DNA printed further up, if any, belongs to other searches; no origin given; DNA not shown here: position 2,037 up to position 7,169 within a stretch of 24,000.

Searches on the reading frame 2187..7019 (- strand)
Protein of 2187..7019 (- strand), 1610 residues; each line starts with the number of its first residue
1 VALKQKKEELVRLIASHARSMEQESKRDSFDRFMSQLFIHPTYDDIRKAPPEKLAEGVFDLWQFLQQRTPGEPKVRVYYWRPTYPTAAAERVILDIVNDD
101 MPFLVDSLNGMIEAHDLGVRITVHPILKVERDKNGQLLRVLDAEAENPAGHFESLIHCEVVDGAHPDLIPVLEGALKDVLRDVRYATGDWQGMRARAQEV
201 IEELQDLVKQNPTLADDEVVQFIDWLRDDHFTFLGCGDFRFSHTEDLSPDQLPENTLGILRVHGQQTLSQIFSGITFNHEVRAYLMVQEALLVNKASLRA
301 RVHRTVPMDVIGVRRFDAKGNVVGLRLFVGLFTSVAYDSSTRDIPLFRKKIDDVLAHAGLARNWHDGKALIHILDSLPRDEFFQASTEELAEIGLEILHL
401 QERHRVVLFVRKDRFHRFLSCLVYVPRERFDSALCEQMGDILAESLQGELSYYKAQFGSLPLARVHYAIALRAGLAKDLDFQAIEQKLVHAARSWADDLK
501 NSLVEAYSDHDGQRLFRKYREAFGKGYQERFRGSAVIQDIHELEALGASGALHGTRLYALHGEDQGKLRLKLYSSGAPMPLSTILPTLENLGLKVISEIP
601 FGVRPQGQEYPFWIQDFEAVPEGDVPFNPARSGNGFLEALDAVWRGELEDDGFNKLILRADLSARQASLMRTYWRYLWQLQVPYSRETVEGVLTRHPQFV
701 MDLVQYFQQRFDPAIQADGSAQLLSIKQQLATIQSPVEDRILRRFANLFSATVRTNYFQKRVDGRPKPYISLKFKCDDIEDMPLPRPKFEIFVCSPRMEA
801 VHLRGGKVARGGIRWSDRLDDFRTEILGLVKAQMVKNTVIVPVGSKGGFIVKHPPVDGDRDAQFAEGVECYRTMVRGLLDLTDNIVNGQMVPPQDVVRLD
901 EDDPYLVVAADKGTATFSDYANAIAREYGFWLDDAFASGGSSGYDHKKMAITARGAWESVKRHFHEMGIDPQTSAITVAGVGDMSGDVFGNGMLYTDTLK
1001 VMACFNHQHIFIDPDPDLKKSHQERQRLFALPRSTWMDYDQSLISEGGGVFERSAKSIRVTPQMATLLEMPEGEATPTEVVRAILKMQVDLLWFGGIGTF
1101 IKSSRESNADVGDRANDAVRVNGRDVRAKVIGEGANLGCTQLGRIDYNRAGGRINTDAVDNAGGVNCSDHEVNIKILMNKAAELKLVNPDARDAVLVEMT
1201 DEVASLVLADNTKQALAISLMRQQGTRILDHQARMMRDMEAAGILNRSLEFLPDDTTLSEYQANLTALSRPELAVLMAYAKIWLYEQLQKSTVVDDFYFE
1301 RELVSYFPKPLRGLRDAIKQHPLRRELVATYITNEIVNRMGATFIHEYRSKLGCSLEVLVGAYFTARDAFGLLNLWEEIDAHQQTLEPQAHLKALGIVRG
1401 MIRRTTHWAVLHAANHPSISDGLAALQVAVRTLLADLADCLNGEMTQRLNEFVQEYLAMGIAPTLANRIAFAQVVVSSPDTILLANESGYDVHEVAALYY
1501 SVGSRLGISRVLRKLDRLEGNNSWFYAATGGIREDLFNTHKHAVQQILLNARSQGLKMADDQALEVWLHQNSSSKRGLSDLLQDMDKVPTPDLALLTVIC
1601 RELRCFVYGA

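Call 17: search_protein_families(library=pfam, proteins=[window:2187-7019:-], max_evalue=0.01)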
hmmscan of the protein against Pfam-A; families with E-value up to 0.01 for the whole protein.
window:2187-7019:- (1610 aa): 9 families
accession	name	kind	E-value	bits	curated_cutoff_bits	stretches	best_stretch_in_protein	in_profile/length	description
PF05088.18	Bac_GDH_CD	-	1.6e-252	838.9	22.8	1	726-1220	2-496/497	Bacterial NAD-glutamate dehydrogenase, catalytic domain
PF21074.2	GDH_C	-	7.5e-84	282.2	26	1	1267-1604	3-338/339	Glutamate dehydrogenase, C-terminal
PF21075.3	GDH_ACT1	-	4.1e-30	104.9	23.7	1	33-162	1-130/144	Glutamate dehydrogenase, ACT1 domain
PF21076.3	GDH_ACT2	-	4.5e-27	94.9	22.8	1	408-495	2-89/90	Glutamate dehydrogenase, ACT2 domain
PF21078.2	GDH_HM3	-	5.4e-22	78.1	24.6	1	648-713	1-66/66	Glutamate dehydrogenase, helical motif 3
PF21073.2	GDH_HM1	-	7.8e-21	74.2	21.2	1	344-403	1-60/60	Glutamate dehydrogenase, helical motif 1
PF21077.3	GDH_ACT3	-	4.2e-19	68.5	22.2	1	556-620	5-68/80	Glutamate dehydrogenase, ACT3 domain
PF21079.2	GDH_HM2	-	2.3e-08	34.3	21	1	502-546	1-45/45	Glutamate dehydrogenase, helical motif 2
PF00208.27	ELFV_dehydrog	-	6.7e-05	23.1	23.4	1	1126-1175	133-184/241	Glutamate/Leucine/Phenylalanine/Valine dehydrogenase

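Call 37: find_related_loci(query=window:2187-7019:-, collection=genome_contigs, flank=10000)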
Query window:2187-7019:- (1610 aa) in genome_contigs; peptide patterns used: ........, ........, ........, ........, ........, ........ (x = any residue, [..] = any of these).
81 stretches matched a pattern, but none encodes a relative of the query by tblastn (E <= 1e-3).
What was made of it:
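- Tried and rejected: A search with the neighbouring glutamate dehydrogenase found no close genome (call 37).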
